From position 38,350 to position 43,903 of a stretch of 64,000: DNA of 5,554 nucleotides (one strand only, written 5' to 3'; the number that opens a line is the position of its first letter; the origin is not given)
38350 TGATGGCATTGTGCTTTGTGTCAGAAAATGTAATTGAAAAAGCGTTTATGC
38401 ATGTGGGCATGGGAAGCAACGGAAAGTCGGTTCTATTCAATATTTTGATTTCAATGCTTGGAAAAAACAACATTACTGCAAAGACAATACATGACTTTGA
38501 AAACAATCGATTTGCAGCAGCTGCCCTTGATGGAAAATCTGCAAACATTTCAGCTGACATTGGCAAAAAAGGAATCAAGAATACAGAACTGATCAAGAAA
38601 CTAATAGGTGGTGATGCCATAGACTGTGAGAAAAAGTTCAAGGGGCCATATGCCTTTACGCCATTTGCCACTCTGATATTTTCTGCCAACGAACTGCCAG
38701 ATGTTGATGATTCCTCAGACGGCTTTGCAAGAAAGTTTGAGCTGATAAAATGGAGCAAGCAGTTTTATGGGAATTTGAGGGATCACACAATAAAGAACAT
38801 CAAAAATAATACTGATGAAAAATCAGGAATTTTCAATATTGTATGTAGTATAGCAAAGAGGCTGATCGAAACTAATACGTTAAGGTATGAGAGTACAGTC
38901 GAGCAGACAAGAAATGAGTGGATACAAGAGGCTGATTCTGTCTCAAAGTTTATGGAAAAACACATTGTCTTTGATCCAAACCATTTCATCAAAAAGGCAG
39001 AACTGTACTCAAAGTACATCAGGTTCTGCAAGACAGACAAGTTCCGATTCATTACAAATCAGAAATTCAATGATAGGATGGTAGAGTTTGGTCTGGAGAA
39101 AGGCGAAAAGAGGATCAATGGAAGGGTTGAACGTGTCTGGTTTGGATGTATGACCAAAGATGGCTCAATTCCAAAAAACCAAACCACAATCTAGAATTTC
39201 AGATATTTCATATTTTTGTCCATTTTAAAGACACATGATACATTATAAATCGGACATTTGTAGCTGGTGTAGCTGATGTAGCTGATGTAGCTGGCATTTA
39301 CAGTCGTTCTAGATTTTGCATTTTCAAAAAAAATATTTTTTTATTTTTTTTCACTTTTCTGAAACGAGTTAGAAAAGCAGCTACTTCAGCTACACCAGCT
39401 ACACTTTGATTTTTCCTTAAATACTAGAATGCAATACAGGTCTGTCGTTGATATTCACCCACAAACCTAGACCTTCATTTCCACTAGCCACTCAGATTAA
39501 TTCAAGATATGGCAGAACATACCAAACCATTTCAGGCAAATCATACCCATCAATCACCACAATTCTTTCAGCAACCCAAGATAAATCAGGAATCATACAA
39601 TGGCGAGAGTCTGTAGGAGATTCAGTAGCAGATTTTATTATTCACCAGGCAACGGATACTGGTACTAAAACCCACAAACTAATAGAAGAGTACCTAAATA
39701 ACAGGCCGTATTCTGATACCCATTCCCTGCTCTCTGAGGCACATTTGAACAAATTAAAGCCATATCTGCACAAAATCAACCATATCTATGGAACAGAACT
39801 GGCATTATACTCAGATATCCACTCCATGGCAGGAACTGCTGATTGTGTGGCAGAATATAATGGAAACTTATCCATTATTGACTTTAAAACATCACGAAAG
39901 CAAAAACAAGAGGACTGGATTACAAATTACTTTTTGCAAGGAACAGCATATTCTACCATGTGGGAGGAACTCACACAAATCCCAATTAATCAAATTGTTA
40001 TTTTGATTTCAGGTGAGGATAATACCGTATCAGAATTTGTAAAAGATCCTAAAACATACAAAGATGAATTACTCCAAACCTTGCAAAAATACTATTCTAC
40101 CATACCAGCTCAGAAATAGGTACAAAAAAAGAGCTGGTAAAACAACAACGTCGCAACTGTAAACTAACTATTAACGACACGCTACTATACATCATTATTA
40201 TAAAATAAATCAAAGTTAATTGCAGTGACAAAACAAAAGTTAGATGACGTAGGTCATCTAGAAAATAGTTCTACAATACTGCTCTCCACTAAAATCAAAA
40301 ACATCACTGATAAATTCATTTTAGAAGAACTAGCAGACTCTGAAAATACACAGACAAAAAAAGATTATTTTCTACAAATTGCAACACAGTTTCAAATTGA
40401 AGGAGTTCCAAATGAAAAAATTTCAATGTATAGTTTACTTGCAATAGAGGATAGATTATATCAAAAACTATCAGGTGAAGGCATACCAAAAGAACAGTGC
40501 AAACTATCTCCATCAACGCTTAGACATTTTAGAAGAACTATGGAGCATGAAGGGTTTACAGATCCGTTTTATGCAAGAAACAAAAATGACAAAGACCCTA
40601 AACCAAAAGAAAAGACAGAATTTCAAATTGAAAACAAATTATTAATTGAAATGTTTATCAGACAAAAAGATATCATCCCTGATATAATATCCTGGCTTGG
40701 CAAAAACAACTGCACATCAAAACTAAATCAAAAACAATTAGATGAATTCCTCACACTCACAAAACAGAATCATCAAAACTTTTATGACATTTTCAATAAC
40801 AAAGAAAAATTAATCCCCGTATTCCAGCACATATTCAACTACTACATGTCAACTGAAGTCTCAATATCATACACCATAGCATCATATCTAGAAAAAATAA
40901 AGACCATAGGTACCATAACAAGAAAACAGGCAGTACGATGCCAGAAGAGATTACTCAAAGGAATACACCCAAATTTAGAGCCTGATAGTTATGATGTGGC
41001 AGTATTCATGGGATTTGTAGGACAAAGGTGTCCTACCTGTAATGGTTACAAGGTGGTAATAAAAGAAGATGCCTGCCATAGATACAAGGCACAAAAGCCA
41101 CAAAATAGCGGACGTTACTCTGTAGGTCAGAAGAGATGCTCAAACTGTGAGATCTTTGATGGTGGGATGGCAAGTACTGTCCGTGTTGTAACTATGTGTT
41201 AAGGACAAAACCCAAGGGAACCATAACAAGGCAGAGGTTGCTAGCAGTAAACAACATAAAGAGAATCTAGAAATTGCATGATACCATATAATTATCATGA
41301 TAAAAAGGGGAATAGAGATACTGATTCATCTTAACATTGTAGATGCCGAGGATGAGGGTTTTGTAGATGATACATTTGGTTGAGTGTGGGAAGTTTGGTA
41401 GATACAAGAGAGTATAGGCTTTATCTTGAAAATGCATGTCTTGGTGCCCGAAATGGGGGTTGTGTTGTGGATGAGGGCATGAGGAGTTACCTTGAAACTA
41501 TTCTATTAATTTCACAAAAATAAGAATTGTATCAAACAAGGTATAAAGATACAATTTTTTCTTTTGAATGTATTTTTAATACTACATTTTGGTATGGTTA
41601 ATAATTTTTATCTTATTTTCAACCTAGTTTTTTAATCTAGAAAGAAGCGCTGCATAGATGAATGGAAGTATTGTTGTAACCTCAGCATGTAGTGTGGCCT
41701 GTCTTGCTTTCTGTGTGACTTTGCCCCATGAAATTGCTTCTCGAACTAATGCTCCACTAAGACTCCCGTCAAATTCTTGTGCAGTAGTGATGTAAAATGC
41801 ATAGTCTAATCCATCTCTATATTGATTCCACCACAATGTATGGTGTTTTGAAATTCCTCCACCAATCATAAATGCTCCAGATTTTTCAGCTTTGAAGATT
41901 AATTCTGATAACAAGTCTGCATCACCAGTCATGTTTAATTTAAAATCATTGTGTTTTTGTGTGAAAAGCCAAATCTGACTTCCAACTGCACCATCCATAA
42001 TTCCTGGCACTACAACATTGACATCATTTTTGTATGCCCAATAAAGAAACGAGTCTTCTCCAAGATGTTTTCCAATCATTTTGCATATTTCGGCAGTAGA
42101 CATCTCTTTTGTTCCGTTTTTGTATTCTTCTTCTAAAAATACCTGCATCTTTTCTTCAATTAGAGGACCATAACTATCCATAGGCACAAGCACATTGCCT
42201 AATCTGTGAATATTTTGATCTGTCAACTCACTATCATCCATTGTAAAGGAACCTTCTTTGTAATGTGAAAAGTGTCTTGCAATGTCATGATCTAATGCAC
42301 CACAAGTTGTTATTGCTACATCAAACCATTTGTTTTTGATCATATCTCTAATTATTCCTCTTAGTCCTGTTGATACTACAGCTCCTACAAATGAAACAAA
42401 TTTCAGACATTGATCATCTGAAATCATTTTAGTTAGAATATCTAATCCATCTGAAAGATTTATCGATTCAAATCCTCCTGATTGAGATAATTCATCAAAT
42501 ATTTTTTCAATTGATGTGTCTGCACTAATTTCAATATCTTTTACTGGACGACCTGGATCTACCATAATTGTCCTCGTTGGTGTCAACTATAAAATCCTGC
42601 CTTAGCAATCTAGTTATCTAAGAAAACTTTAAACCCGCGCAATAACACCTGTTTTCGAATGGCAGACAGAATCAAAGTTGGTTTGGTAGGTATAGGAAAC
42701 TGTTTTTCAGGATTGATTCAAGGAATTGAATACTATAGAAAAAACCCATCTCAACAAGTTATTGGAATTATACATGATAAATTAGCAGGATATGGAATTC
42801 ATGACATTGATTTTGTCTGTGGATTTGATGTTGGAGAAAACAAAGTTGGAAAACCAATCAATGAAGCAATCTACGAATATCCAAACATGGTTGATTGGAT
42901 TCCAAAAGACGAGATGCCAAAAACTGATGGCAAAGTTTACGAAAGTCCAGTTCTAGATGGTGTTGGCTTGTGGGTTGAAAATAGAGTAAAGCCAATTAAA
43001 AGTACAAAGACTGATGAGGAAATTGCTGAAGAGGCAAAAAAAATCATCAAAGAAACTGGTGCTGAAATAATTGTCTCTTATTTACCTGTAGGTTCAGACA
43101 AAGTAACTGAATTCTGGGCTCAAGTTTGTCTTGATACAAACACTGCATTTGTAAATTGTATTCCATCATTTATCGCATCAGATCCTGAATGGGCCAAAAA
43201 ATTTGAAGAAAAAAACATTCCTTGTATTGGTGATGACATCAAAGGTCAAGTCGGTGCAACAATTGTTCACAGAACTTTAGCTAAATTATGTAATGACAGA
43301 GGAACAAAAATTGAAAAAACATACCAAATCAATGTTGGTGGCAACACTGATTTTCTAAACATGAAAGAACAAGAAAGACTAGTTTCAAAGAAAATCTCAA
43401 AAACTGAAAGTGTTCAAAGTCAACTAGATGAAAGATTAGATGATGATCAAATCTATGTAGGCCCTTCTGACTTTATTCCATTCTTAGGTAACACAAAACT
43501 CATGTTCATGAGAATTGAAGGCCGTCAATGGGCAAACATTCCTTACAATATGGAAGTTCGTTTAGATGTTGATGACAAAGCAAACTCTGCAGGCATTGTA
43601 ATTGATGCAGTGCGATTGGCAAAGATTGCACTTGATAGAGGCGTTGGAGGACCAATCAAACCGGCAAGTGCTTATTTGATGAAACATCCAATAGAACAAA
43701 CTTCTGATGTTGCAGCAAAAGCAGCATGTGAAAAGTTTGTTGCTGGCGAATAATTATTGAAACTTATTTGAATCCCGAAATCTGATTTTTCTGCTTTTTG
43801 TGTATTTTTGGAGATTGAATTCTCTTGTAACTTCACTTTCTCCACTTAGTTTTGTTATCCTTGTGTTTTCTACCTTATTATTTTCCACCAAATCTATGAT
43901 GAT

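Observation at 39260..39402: Iteron array and inverted iterons around an A/T tract: candidate origin right after the replication gene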

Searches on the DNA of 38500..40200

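Call 47: search_rna_families(source=window, start=38500, end=40200, threshold=evalue, max_evalue=1)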
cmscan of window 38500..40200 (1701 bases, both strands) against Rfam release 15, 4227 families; matches with E-value up to 1: 7.
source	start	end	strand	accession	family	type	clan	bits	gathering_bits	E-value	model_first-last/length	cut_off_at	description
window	39258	39409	-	RF02625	WsnRNA46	Gene; sRNA;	-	35.7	65.3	3.4e-05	1-151/151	no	Wolbachia sRNA 46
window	39270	39401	-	RF04128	MIR8562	Gene; miRNA;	-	34.7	211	0.00039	1-242/242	no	MIR8562 microRNA precursor family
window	39247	39412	+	RF04205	MIR2606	Gene; miRNA;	-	32.5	139.7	0.017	1-165/165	no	MIR2606 microRNA precursor family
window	39266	39403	-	RF04118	MIR9481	Gene; miRNA;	-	30.8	130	0.0005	1-135/135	no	MIR9481 microRNA precursor family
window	39271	39400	-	RF04134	MIR7504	Gene; miRNA;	-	28.5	83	0.018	1-124/124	no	MIR7504 microRNA precursor family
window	39262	39408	-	RF04097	MIR2630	Gene; miRNA;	-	24.2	144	0.037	1-229/229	no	MIR2630 microRNA precursor family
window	39268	39395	+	RF01295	SCARNA7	Gene; snRNA; snoRNA; scaRNA;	-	14.4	65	0.7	1-330/330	no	Small Cajal body-specific RNA 7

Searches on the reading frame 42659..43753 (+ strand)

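Call 8: search_protein_families(library=pfam, proteins=[window:42659-43753:+], max_evalue=0.01)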
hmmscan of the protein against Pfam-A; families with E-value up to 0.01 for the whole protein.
window:42659-43753:+ (364 aa): 1 family
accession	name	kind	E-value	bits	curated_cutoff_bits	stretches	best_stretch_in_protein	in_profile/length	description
PF01658.22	Inos-1-P_synth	-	2.6e-32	111.6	27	1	199-306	1-106/107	Myo-inositol-1-phosphate synthase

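Call 9: search_protein_families(library=phrogs, proteins=[window:42659-43753:+], max_evalue=0.001)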
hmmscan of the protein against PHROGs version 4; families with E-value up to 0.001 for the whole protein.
window:42659-43753:+ (364 aa): 1 family
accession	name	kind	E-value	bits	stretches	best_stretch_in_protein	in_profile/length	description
phrog_33138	-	unknown function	1.1e-99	335.8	1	2-360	3-371/420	-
